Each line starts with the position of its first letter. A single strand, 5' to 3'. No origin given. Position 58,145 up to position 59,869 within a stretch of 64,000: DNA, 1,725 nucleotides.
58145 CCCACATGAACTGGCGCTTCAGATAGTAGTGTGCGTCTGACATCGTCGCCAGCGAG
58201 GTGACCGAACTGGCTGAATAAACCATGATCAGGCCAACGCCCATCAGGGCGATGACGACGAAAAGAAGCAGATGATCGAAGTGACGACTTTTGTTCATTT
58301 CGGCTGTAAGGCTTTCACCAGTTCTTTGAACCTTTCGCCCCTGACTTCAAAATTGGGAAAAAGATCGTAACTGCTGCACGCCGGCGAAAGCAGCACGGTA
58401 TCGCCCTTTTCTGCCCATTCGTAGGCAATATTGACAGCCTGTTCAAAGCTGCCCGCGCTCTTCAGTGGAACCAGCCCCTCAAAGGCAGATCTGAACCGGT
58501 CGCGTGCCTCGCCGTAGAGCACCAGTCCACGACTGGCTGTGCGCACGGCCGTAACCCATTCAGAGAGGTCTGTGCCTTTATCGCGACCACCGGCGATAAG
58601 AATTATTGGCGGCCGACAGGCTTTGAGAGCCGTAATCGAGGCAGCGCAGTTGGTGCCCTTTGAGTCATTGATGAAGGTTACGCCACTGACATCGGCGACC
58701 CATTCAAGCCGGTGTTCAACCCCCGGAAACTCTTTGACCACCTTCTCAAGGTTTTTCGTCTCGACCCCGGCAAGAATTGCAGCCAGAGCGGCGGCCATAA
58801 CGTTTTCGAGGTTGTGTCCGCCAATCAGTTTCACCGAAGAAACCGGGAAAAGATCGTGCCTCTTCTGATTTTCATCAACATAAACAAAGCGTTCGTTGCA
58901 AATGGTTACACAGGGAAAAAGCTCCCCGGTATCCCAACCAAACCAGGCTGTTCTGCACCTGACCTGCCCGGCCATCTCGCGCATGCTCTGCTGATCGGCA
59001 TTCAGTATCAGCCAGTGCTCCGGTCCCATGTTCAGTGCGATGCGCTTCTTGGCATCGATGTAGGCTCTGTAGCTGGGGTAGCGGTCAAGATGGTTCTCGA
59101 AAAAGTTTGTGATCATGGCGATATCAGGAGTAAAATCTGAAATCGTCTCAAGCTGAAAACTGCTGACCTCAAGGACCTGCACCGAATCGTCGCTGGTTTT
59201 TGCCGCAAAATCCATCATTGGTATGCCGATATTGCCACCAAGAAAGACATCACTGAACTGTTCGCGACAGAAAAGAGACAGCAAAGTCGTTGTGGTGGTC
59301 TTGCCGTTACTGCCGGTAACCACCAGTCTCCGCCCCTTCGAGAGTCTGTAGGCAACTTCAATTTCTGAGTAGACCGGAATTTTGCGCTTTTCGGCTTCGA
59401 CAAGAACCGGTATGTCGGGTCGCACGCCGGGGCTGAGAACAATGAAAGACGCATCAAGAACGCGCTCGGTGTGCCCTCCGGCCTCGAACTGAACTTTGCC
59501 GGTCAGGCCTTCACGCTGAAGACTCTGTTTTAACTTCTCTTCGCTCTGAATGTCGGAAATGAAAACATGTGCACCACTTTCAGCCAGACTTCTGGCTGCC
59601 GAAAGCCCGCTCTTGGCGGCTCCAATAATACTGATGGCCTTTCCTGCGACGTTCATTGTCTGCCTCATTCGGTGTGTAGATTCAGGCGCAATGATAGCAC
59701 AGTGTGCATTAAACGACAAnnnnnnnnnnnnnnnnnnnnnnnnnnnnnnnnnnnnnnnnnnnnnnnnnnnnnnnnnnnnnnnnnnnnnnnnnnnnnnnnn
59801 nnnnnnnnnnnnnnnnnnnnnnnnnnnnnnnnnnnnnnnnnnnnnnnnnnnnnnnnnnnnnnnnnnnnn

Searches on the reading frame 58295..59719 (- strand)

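Call 72: search_protein_families(library=pfam, proteins=[window:58295-59719:-], max_evalue=0.01)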
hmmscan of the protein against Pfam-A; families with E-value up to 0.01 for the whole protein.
window:58295-59719:- (474 aa): 5 families
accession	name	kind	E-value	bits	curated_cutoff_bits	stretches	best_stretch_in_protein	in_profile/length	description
PF08245.18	Mur_ligase_M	-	2e-29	103.4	24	1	134-314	1-200/200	Mur ligase middle domain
PF02875.26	Mur_ligase_C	-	1.5e-13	52.1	28.4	1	336-448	1-127/127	Mur ligase, glutamate ligase domain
PF21799.2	MurD-like_N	-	9.5e-10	39.1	27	1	28-117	2-87/88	Mur ligase MurD-like, N-terminal domain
PF21377.3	MurD_N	-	3.6e-08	33.8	24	1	30-102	3-73/76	MurD N-terminal domain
PF13738.12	Pyr_redox_3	-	0.0065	16.2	30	0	14-60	152-198/305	Pyridine nucleotide-disulphide oxidoreductase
